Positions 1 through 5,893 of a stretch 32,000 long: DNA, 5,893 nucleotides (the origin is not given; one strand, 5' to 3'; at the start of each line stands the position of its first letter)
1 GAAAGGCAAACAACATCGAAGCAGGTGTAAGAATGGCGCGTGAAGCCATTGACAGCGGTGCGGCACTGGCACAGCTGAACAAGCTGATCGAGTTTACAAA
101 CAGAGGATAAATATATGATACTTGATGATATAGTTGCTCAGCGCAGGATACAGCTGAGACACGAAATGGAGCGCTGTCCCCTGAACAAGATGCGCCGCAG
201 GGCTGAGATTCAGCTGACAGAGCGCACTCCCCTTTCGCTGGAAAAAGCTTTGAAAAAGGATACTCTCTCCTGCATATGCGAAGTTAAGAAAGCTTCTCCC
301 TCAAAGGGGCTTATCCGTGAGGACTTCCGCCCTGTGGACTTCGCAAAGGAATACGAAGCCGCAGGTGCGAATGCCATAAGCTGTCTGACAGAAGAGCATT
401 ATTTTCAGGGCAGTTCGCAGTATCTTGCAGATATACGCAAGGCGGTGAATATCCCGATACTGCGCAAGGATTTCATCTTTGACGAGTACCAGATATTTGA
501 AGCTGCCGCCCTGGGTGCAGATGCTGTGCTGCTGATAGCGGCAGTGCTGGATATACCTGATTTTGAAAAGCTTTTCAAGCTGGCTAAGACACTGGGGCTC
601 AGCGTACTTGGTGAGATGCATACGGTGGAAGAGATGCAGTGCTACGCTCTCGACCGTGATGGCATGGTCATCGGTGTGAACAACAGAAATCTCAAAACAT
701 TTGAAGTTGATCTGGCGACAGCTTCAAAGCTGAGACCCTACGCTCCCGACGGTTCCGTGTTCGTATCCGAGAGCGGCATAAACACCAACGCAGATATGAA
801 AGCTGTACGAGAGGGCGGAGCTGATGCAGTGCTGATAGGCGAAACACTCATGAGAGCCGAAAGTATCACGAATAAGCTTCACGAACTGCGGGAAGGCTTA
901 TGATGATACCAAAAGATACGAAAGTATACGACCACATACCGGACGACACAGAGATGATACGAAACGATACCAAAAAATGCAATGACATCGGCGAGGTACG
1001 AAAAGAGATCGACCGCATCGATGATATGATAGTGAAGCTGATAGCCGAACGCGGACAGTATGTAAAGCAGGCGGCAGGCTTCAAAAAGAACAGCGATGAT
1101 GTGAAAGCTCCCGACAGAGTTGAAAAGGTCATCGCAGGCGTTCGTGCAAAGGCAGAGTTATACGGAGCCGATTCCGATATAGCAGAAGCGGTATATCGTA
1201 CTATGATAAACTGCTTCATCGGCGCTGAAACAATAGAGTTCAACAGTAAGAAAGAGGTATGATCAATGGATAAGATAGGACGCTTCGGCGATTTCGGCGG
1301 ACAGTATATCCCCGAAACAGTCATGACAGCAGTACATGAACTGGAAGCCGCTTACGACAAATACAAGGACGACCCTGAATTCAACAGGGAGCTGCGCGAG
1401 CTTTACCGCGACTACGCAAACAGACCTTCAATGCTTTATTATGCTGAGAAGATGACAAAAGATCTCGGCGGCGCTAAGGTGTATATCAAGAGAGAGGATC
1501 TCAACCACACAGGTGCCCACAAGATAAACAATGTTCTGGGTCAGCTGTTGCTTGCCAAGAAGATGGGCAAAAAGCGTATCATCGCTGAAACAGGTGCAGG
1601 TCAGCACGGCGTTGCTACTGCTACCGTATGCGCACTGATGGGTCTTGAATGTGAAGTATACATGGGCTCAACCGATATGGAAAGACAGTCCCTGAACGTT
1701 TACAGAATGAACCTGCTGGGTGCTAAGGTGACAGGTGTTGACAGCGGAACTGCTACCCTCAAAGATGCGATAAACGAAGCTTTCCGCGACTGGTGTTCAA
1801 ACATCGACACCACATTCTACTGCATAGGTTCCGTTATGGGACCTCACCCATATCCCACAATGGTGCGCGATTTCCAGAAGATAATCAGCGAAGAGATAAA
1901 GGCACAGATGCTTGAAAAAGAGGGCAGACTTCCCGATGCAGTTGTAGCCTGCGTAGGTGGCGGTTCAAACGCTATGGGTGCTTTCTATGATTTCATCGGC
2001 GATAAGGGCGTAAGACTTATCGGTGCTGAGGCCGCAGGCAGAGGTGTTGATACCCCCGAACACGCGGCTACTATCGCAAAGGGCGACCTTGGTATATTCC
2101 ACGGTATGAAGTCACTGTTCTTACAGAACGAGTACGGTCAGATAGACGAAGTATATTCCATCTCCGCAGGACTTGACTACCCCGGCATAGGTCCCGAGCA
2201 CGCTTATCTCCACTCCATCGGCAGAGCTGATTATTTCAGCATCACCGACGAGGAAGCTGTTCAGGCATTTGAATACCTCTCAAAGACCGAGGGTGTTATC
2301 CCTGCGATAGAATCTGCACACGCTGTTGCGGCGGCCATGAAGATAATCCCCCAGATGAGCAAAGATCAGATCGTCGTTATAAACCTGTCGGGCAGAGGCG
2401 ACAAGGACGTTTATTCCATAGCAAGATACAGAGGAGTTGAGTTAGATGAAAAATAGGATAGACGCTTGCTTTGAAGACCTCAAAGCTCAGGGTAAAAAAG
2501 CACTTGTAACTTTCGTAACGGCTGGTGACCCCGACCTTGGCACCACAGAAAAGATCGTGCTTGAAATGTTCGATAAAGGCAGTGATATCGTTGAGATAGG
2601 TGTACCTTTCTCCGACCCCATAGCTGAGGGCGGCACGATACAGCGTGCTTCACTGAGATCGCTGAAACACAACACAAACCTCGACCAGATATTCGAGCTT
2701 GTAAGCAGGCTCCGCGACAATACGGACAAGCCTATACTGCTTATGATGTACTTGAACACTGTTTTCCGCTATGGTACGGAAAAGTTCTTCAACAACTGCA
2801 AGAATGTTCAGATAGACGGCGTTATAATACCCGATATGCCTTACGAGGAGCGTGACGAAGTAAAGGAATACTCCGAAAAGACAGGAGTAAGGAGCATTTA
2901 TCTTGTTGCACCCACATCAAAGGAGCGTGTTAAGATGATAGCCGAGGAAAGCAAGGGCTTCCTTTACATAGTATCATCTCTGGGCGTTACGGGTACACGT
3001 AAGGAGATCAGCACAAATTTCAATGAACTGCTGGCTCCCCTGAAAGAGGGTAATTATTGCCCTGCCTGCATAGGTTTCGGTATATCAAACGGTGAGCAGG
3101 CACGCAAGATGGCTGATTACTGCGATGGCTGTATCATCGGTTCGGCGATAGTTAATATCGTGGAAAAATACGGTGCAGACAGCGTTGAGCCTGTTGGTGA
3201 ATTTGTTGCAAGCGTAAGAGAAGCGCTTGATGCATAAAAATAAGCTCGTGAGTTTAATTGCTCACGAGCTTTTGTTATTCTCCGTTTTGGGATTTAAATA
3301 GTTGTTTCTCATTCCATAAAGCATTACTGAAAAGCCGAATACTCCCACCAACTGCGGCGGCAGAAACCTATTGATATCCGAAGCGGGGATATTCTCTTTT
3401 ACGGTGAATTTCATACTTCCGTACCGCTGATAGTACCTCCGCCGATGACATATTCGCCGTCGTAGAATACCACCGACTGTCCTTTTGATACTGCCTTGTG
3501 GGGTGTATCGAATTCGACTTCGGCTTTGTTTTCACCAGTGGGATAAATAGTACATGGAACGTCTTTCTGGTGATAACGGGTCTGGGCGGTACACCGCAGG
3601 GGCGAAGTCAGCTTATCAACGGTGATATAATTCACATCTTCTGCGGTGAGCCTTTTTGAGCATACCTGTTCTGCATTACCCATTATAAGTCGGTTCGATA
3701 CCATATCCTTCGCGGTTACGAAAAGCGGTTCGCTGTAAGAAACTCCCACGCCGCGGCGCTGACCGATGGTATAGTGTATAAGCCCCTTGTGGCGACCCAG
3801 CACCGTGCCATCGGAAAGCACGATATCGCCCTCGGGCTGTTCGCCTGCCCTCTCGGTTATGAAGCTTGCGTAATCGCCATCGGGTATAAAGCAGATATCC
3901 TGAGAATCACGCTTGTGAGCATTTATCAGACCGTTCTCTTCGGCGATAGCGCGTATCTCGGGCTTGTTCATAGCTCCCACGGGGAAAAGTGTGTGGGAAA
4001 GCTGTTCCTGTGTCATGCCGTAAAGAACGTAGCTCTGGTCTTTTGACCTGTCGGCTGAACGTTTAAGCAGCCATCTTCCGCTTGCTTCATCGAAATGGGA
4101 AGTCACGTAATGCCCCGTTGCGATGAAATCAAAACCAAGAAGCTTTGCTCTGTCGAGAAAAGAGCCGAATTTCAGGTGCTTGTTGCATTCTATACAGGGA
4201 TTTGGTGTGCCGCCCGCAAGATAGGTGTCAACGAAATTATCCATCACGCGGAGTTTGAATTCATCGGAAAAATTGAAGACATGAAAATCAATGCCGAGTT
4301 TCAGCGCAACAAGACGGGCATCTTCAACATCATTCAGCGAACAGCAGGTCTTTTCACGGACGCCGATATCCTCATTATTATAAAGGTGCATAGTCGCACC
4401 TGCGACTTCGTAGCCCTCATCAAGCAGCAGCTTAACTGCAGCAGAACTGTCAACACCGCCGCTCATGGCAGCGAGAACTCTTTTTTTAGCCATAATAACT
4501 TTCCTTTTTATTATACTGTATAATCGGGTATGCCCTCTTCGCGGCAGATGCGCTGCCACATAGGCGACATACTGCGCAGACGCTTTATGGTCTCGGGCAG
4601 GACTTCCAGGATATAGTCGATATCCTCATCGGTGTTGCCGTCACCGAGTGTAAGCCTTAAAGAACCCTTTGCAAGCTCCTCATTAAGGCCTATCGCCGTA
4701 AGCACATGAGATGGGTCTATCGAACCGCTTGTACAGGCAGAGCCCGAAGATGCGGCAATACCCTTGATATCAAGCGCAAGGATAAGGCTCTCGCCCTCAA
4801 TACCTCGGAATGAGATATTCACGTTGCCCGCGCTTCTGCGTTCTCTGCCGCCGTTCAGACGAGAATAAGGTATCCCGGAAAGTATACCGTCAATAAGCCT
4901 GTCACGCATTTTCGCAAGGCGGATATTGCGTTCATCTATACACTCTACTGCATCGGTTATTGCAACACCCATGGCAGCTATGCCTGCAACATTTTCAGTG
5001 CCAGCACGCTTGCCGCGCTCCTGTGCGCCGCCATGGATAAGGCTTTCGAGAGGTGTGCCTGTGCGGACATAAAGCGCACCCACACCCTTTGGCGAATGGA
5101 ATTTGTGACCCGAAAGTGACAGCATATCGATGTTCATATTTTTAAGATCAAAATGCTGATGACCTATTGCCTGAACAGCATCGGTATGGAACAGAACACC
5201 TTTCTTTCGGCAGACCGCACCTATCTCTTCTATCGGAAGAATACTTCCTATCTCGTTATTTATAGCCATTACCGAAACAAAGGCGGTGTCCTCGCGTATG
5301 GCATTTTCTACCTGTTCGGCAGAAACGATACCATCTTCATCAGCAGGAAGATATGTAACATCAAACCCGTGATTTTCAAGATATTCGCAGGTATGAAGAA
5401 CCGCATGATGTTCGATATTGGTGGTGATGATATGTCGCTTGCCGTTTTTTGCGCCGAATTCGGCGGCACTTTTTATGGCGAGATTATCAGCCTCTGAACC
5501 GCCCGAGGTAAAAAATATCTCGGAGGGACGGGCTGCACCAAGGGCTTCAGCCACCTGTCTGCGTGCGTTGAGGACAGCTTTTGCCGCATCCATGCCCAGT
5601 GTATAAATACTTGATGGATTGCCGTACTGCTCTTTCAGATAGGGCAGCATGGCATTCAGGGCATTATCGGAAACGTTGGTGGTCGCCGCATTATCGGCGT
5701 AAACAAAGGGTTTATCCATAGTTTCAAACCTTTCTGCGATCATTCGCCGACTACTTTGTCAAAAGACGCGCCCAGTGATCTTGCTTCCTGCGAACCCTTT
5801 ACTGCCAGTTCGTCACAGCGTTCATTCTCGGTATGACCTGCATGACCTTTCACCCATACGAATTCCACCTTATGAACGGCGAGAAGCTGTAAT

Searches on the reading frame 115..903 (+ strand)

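Call 45: search_protein_families(library=pfam, proteins=[window:115-903:+])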
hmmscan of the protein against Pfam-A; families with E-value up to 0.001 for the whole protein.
window:115-903:+ (262 aa): 1 family
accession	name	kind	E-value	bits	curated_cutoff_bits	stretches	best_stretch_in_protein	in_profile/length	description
PF00218.27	IGPS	-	3.3e-82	275.9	27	1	3-258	1-254/254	Indole-3-glycerol phosphate synthase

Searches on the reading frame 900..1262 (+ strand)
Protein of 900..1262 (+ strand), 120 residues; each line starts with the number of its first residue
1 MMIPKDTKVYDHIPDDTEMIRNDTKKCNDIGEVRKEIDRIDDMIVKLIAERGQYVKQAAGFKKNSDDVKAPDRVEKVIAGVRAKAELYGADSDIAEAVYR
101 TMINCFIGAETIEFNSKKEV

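Call 45: search_protein_families(library=pfam, proteins=[window:900-1262:+])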
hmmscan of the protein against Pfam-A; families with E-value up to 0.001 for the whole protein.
window:900-1262:+ (120 aa): 1 family
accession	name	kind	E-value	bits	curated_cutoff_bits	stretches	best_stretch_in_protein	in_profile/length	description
PF01817.26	CM_2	-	8e-19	68.1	27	1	33-107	1-76/80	Chorismate mutase type II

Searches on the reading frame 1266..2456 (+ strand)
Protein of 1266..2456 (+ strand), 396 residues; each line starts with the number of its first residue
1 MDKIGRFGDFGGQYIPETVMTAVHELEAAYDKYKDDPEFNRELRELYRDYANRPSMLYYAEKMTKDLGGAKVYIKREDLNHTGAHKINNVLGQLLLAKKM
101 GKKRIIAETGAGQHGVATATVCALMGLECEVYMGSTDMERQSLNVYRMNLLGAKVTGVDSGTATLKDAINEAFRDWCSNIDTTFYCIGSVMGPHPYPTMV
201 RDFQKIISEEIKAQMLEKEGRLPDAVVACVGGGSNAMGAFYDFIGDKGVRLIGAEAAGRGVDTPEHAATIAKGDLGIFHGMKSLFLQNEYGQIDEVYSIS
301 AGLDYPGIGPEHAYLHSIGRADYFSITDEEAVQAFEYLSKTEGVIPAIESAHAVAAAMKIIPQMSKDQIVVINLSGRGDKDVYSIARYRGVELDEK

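Call 45: search_protein_families(library=pfam, proteins=[window:1266-2456:+])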
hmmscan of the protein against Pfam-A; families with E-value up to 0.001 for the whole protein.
window:1266-2456:+ (396 aa): 1 family
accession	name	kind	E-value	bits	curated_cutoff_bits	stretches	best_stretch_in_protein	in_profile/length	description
PF00291.31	PALP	-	3.1e-41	142.1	35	1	52-376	5-295/295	Pyridoxal-phosphate dependent enzyme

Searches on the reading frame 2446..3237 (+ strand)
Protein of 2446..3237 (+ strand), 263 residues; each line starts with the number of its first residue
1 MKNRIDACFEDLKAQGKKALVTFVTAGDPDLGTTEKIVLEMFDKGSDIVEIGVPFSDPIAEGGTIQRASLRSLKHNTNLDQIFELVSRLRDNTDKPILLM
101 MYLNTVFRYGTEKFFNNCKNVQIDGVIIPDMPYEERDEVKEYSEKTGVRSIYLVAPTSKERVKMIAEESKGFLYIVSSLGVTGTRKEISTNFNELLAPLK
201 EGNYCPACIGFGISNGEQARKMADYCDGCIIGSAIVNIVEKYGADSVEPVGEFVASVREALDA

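Call 45: search_protein_families(library=pfam, proteins=[window:2446-3237:+])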
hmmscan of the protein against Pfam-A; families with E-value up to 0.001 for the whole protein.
window:2446-3237:+ (263 aa): 1 family
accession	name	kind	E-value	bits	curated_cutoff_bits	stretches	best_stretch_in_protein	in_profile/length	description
PF00290.26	Trp_syntA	-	3.7e-83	278.9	27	1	9-248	1-242/259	Tryptophan synthase alpha chain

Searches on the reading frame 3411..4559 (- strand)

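Call 45: search_protein_families(library=pfam, proteins=[window:3411-4559:-])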
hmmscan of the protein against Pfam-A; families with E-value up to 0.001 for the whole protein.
window:3411-4559:- (382 aa): 3 families
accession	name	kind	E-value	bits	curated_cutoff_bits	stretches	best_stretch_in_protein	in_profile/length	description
PF03054.22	tRNA_Me_trans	-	1.4e-71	240.8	20.6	1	26-226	1-201/202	tRNA methyl transferase HUP domain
PF20258.4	tRNA_Me_trans_C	-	2.2e-22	79.6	20.6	1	302-377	2-77/77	Aminomethyltransferase beta-barrel domain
PF20259.3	tRNA_Me_trans_M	-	1.4e-18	66.7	27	1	232-294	2-65/66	tRNA methyl transferase PRC-barrel domain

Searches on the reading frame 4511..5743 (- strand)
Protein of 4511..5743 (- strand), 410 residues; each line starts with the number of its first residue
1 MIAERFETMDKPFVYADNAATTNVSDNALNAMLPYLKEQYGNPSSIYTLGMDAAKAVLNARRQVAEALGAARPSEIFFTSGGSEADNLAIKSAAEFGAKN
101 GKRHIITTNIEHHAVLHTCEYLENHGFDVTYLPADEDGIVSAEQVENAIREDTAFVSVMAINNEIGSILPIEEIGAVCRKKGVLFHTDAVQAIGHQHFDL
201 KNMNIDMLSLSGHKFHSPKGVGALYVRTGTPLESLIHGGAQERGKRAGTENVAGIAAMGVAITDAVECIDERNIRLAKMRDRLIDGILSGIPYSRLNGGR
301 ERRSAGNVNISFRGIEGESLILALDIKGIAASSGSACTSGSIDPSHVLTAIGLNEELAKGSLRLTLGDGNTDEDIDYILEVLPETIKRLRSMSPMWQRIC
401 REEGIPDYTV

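Call 45: search_protein_families(library=pfam, proteins=[window:4511-5743:-])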
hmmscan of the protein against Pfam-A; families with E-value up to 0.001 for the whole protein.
window:4511-5743:- (410 aa): 3 families
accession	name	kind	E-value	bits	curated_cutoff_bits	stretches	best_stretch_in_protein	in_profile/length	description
PF00266.25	Aminotran_5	-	1e-80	271.9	21.5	1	14-377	1-370/371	Aminotransferase class-V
PF01212.27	Beta_elim_lyase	-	2.5e-07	30.8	27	1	54-189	31-169/288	Beta-eliminating lyase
PF01041.23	DegT_DnrJ_EryC1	-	1.7e-06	27.9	19.8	1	79-197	45-154/360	DegT/DnrJ/EryC1/StrS aminotransferase family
